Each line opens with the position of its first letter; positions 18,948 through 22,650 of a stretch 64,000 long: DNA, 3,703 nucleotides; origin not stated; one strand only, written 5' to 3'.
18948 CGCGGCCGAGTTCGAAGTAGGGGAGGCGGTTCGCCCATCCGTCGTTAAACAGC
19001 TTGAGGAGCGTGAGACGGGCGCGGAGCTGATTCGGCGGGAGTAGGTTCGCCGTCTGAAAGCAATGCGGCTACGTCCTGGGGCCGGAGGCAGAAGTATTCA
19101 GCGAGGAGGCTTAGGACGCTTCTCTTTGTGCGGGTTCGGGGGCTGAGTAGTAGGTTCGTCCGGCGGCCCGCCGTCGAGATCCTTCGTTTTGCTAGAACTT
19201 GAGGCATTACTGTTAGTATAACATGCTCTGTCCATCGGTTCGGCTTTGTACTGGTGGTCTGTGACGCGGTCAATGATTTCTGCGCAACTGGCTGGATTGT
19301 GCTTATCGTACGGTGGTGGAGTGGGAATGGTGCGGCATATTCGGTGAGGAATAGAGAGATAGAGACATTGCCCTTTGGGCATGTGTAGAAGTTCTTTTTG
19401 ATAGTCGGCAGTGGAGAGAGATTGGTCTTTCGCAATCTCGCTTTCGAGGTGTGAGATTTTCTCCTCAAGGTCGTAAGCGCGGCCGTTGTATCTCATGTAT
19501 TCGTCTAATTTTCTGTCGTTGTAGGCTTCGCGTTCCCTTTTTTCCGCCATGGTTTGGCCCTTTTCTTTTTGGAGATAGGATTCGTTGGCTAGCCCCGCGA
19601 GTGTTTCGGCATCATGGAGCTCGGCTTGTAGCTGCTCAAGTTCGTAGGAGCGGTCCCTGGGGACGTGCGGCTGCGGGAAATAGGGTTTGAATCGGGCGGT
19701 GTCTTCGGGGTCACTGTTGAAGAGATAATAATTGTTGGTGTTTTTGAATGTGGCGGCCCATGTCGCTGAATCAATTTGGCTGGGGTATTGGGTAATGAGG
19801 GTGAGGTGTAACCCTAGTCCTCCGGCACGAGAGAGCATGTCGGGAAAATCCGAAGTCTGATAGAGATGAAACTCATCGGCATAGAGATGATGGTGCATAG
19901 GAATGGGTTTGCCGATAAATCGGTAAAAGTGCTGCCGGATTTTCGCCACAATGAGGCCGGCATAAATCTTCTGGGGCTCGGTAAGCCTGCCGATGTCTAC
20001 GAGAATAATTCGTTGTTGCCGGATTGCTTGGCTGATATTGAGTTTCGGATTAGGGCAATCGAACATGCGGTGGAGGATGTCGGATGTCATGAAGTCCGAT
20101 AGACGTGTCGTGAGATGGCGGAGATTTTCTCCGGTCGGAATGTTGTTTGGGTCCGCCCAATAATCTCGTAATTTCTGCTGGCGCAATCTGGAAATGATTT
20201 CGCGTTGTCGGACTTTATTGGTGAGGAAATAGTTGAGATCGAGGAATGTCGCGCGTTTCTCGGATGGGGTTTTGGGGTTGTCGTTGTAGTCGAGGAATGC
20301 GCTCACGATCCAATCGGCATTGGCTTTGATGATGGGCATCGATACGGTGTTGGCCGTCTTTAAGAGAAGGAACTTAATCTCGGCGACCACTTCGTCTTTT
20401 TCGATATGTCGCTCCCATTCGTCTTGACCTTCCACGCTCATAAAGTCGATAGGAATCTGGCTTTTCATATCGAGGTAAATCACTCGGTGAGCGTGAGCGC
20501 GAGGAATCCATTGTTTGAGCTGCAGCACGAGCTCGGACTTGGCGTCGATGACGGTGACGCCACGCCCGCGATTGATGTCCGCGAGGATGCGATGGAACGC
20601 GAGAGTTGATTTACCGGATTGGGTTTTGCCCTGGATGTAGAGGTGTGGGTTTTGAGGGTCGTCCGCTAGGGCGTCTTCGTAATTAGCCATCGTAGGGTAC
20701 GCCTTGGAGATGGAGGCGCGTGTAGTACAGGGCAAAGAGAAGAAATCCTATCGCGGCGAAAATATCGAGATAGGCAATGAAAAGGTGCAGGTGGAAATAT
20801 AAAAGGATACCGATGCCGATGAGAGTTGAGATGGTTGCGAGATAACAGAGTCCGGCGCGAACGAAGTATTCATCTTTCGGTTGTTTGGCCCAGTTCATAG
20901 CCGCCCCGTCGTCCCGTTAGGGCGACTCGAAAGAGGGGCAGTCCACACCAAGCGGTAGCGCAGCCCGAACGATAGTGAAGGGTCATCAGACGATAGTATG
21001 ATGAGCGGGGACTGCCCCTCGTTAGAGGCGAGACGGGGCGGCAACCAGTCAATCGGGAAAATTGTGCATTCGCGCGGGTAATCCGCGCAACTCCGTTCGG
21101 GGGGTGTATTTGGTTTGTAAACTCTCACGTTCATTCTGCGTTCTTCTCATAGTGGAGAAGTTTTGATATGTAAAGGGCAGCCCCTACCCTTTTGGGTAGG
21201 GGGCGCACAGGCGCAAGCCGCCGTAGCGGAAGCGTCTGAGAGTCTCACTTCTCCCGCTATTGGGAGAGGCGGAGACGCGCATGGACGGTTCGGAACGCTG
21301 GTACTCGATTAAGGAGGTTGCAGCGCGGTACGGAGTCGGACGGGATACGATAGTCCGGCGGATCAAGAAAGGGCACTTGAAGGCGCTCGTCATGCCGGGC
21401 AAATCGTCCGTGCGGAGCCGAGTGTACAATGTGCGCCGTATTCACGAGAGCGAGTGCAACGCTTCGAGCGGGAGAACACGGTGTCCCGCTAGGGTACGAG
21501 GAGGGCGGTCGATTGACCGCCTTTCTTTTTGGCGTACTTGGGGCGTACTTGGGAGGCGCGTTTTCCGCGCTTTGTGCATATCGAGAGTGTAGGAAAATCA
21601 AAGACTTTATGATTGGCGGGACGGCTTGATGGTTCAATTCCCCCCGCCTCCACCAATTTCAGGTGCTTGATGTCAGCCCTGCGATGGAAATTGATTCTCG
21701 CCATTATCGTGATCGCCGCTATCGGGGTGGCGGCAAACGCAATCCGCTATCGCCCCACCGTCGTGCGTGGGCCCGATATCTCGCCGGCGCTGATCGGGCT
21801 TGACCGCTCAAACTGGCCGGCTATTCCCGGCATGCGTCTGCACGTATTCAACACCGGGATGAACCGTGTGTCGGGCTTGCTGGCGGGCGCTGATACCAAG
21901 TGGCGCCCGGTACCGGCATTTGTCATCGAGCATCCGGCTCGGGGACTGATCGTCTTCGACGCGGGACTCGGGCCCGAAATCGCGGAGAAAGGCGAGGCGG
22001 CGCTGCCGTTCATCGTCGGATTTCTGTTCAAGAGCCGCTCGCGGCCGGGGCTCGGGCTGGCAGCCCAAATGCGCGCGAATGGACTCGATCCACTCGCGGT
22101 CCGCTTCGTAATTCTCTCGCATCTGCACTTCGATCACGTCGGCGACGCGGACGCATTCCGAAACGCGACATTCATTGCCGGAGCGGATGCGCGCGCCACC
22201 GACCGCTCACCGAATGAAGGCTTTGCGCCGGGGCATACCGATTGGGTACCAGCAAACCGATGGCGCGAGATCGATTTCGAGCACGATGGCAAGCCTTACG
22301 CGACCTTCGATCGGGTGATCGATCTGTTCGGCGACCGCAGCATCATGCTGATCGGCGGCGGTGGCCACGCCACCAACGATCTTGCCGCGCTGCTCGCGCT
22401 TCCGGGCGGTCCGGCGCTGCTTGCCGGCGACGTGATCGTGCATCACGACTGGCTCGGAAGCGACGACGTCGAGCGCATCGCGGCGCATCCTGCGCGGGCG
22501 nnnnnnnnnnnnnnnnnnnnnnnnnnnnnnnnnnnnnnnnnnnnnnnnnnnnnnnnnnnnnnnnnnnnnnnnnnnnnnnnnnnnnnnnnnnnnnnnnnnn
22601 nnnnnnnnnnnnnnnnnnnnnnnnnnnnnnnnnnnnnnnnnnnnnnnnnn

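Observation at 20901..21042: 142-bp nested inverted-repeat element in the divergent region between the ATPase operon and the excisionase gene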

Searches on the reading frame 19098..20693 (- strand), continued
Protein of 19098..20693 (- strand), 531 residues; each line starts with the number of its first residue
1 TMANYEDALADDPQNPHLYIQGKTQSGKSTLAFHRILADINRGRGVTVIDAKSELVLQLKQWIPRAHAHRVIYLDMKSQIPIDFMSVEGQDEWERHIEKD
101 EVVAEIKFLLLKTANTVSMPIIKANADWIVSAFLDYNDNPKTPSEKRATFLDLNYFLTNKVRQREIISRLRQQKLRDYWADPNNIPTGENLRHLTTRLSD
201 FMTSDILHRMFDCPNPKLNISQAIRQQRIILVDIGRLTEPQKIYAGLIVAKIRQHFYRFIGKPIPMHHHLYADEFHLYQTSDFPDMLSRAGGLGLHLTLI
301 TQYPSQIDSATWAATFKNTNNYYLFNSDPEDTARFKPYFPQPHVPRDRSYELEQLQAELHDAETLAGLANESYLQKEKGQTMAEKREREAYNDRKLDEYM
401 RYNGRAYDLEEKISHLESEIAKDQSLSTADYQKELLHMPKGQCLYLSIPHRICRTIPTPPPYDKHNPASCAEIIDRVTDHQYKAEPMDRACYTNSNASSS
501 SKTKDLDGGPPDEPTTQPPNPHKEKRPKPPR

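Call 80: find_homologous_proteins(query=L001:2600-3286:+, max_evalue=0.00001)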
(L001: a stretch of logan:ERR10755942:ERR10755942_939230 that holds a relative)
Query L001:2600-3286:+ (228 aa): 425 proteins with E <= 0.00001 among 688 candidates; the best 120 are listed.
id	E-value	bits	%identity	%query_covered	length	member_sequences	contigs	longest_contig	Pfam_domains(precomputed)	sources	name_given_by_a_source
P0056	1.7e-152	524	100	100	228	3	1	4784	PF13814.13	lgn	-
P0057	4.6e-94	333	74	84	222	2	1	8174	PF13814.13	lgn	-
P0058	6.8e-87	309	63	97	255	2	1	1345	PF13814.13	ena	-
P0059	2.6e-83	297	62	99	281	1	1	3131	PF13814.13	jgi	-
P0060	1.5e-79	285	61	100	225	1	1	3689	PF13814.13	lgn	-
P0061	1.5e-78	282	59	100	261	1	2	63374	PF13814.13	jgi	jgi:Replication-relaxation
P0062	1.4e-77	279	60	100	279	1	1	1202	PF13814.13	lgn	-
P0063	5.6e-76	273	59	100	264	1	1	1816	-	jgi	jgi:hypothetical protein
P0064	2.5e-75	271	56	97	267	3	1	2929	PF13814.13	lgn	-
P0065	2.0e-74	268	55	97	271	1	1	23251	PF13814.13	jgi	jgi:Replication-relaxation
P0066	3.7e-74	267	56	100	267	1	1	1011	PF13814.13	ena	-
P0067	5.4e-74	267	61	89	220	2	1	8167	PF13814.13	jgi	jgi:hypothetical protein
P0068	7.8e-72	260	57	100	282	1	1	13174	PF13814.13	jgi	jgi:Replication-relaxation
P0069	1.6e-71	259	60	90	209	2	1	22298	PF13814.13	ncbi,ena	-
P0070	8.8e-71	256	53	99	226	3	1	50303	PF13814.13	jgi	jgi:hypothetical protein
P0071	1.0e-70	256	55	100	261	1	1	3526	PF13814.13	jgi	jgi:hypothetical protein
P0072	2.5e-70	255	56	95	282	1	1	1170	PF13814.13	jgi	jgi:Replication-relaxation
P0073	2.7e-70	255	54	100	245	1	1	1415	PF13814.13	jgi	jgi:hypothetical protein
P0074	3.4e-70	254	52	100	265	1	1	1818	PF13814.13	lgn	-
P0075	4.5e-70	254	55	100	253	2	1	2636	PF13814.13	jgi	jgi:hypothetical protein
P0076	4.9e-70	254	54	92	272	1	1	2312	PF13814.13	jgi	jgi:hypothetical protein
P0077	6.9e-70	253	51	100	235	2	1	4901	PF13814.13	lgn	-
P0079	3.7e-69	251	53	100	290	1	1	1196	PF13814.13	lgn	-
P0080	5.4e-69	251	53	100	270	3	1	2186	PF13814.13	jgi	jgi:hypothetical protein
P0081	5.7e-69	250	56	100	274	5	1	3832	PF13814.13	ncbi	-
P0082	1.1e-68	250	57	89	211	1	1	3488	PF13814.13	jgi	jgi:hypothetical protein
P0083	2.5e-68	248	54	99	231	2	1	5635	PF13814.13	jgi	jgi:Replication-relaxation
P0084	2.6e-68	248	53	99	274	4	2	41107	PF13814.13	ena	-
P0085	6.3e-68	247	52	100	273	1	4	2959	PF13814.13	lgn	-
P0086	7.3e-68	247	53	100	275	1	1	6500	PF13814.13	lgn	-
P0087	1.0e-67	246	52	100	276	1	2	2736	PF13814.13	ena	-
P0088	1.0e-67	246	54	98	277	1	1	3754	PF13814.13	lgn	-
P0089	1.1e-67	246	55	100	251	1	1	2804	PF13814.13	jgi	jgi:hypothetical protein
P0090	1.1e-67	246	52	99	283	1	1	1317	PF13814.13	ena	-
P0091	1.7e-67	246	55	99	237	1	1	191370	PF13814.13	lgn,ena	-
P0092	1.9e-67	246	52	96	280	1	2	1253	PF13814.13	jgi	jgi:hypothetical protein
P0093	2.4e-67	245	53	100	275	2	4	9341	PF13814.13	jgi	-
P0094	2.6e-67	245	53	99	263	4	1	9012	PF13814.13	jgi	jgi:hypothetical protein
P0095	1.2e-66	243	52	100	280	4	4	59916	PF13814.13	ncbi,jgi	ncbi:MAG: replication-relaxation family protein [Acidobacteriaceae bacterium]|jgi:hypothetical prote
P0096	1.5e-66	243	53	100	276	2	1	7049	PF13814.13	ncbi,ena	-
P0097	2.1e-66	242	52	100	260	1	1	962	PF13814.13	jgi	jgi:Replication-relaxation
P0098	3.5e-66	241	51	93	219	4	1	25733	PF13814.13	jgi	-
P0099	5.0e-66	241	52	98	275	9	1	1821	PF13814.13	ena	-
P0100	5.1e-66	241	55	96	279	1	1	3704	PF13814.13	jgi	jgi:Replication-relaxation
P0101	1.1e-65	240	52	100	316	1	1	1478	PF13814.13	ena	-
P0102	1.1e-65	240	52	100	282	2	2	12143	PF13814.13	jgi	jgi:hypothetical protein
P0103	1.4e-65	239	50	99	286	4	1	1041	PF13814.13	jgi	-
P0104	2.1e-65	239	53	98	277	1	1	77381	PF13814.13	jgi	jgi:hypothetical protein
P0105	2.2e-65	239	53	99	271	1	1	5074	PF13814.13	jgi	jgi:DNA-binding transcriptional ArsR family regulator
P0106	2.4e-65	239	52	99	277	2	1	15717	PF13814.13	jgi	jgi:hypothetical protein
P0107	3.1e-65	238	53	97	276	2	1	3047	PF13814.13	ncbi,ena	-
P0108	3.4e-65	238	54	96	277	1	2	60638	PF13814.13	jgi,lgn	-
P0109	3.6e-65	238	52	99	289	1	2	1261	PF13814.13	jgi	jgi:hypothetical protein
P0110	4.5e-65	238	53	97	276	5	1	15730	PF13814.13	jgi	jgi:hypothetical protein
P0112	7.2e-65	237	50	100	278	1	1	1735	PF13814.13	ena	-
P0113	1.1e-64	237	50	100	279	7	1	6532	PF13814.13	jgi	jgi:hypothetical protein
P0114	1.3e-64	236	51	92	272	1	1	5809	PF13814.13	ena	-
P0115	1.5e-64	236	51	100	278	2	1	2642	PF13814.13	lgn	-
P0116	1.5e-64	236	52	100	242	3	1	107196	PF13814.13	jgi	jgi:hypothetical protein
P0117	1.7e-64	236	53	100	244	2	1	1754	PF13814.13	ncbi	-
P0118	1.8e-64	236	53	97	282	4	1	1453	PF13814.13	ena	-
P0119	1.8e-64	236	51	98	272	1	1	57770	PF13814.13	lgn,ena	-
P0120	2.1e-64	236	50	99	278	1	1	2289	PF13814.13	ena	-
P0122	2.3e-64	235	52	99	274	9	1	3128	PF13814.13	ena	-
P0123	2.4e-64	235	53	97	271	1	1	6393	PF13814.13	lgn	-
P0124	3.1e-64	235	54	98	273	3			PF13814.13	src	-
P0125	3.4e-64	235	51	96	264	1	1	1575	PF13814.13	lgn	-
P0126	4.9e-64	234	53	100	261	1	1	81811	PF13814.13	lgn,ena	-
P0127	6.7e-64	234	53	100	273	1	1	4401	PF13814.13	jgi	jgi:Fe2+ or Zn2+ uptake regulation protein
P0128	7.5e-64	234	50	100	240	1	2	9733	PF13814.13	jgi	jgi:hypothetical protein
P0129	7.9e-64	234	50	100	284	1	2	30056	PF13814.13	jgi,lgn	-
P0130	1.3e-63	233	52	97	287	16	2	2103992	PF13814.13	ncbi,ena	-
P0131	1.3e-63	233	51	100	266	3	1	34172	PF13814.13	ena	-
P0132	1.9e-63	232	52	92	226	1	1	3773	PF13814.13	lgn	-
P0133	2.0e-63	232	53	89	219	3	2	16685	PF13814.13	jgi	-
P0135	2.1e-63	232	51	99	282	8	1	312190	PF13814.13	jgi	-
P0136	2.4e-63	232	51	97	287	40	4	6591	PF13814.13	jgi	jgi:DNA-binding transcriptional ArsR family regulator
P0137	2.5e-63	232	51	97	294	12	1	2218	PF13814.13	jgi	jgi:hypothetical protein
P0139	4.2e-63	231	51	96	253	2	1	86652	PF13814.13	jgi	jgi:hypothetical protein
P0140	4.3e-63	231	54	87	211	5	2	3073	PF13814.13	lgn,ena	-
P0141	4.3e-63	231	54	88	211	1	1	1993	PF13814.13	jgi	jgi:hypothetical protein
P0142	5.9e-63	231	54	100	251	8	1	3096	PF13814.13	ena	-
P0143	6.3e-63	231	50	99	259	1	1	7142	PF13814.13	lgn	-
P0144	9.0e-63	230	48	96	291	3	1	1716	PF13814.13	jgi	-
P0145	1.2e-62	230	51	96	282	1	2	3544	PF13814.13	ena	-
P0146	1.2e-62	230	50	100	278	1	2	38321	PF13814.13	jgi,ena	jgi:Fe2+ or Zn2+ uptake regulation protein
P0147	1.6e-62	229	50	97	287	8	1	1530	PF13814.13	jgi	jgi:DNA-binding transcriptional ArsR family regulator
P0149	1.9e-62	229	51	99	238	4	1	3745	PF13814.13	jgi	jgi:hypothetical protein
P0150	2.3e-62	229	46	99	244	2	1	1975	PF13814.13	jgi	jgi:hypothetical protein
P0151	2.4e-62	229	51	100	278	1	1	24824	PF13814.13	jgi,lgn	jgi:hypothetical protein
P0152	4.1e-62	228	52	92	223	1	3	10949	PF13814.13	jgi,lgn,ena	-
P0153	4.7e-62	228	51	96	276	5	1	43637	PF13814.13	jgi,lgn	jgi:hypothetical protein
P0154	5.3e-62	228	52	97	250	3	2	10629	PF13814.13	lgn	-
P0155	5.6e-62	228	49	98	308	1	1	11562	PF13814.13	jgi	jgi:DNA-binding transcriptional ArsR family regulator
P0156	7.9e-62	227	47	96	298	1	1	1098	PF13814.13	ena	-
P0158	9.7e-62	227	52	96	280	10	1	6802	PF13814.13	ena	-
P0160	1.4e-61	226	46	99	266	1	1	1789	PF13814.13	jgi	jgi:hypothetical protein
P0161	1.5e-61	226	48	97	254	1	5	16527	PF13814.13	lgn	-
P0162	1.6e-61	226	50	98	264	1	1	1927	PF13814.13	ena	-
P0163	1.8e-61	226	46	99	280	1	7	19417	PF13814.13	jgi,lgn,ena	jgi:hypothetical protein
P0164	1.9e-61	226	50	96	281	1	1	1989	PF13814.13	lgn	-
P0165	1.9e-61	226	48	96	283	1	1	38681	PF13814.13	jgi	jgi:hypothetical protein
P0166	2.0e-61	226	52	97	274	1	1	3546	PF13814.13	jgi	jgi:Replication-relaxation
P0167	2.0e-61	226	49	95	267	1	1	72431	PF13814.13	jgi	jgi:Fe2+ or Zn2+ uptake regulation protein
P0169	2.1e-61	226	49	96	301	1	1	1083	PF13814.13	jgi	jgi:hypothetical protein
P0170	2.2e-61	226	47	99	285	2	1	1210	PF13814.13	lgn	-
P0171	2.3e-61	226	48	99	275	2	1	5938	PF13814.13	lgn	-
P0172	2.4e-61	226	46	99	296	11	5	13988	PF13814.13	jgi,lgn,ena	-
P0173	2.5e-61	225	50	97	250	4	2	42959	PF13814.13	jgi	jgi:hypothetical protein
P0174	2.5e-61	225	46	99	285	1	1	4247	PF13814.13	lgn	-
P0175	2.7e-61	225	50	99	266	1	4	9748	PF13814.13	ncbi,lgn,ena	-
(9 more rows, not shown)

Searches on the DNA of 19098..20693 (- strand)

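Call 79: search_rna_families(sources=[L012, L009, L020, L013, L074, L005, L007], threshold=gathering)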
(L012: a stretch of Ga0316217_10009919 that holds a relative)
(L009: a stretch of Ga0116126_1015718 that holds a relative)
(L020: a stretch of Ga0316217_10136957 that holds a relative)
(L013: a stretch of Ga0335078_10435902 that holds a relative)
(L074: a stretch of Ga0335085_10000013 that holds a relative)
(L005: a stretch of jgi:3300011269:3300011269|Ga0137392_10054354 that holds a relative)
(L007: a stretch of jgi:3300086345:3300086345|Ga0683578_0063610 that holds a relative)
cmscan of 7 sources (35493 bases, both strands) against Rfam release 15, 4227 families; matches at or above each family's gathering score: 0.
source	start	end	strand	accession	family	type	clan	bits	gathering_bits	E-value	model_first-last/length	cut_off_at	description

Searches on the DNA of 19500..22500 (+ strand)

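Call 4: search_rna_families(source=window, start=19500, end=22500, threshold=evalue, max_evalue=10, show_alignments=3)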
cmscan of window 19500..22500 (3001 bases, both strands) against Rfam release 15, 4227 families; matches with E-value up to 10: 4.
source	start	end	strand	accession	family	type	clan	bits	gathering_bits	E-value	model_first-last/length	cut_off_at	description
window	21156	21231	+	RF02937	Clostridiales-2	Gene; sRNA;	-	17.9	58.6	0.82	1-82/82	no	Clostridiales-2 RNA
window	21171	21194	-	RF04218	HCV_5BSL1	Cis-reg;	-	16.2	44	4.3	1-47/47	no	Hepatitis C virus stem-loop I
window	21176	21219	+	RF02939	COG2908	Cis-reg;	-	15.7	58.7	1.7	1-45/45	no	COG2908 RNA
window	21552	21655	+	RF00023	tmRNA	Gene;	CL00001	14.1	47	0.0066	1-374/374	no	transfer-messenger RNA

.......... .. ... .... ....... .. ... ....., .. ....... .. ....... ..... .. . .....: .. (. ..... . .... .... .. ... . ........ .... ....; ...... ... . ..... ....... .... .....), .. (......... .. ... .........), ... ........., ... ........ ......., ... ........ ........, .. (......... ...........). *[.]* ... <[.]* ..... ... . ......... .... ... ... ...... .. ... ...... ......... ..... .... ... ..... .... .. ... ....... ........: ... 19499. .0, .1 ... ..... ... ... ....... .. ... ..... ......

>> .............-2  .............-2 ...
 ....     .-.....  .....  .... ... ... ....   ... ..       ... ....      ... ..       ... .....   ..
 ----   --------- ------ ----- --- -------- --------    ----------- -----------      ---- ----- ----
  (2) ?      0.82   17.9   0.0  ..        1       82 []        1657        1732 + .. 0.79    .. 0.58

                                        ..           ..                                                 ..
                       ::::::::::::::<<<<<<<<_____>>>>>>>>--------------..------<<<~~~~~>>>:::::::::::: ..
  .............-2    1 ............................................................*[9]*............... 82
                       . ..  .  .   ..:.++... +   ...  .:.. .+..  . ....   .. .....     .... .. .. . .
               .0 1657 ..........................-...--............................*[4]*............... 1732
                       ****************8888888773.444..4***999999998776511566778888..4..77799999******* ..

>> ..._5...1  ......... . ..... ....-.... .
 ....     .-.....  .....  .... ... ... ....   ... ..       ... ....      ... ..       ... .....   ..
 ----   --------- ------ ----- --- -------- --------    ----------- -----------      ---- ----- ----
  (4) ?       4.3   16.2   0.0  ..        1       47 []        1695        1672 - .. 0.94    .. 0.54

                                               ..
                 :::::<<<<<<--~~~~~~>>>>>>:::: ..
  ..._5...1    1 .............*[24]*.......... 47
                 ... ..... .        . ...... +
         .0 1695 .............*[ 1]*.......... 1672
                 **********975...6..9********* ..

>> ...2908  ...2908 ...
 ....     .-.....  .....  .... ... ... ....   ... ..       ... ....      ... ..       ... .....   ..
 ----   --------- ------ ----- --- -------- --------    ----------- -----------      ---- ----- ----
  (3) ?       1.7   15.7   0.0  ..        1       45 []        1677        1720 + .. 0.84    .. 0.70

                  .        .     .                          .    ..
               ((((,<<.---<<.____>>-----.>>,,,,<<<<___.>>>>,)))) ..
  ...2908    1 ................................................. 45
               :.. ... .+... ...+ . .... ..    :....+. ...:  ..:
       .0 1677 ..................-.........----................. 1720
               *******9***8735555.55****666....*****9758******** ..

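Call 19: search_dna_similar(query=window:20880-21300:+, collection=plasmids, mode=distant)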
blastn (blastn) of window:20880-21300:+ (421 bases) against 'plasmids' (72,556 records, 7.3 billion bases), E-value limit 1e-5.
No match.

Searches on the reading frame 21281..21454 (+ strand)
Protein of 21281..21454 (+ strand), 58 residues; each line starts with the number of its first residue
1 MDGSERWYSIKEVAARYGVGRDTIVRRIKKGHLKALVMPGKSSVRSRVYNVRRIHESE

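Call 15: search_protein_families(library=pfam, proteins=[window:21281-21454:+], max_evalue=0.01)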
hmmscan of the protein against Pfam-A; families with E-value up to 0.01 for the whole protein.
window:21281-21454:+ (58 aa): 3 families
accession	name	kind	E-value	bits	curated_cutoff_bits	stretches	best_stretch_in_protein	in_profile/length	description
PF12728.13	HTH_17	-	8.8e-08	32.7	27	1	7-58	1-42/51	Helix-turn-helix domain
PF13542.12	HTH_Tnp_ISL3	-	0.0024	17.7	27.4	1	9-30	28-49/51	Helix-turn-helix domain of transposase family ISL3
PF04545.22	Sigma70_r4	-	0.0096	15.9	24.1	0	8-31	21-44/50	Sigma-70, region 4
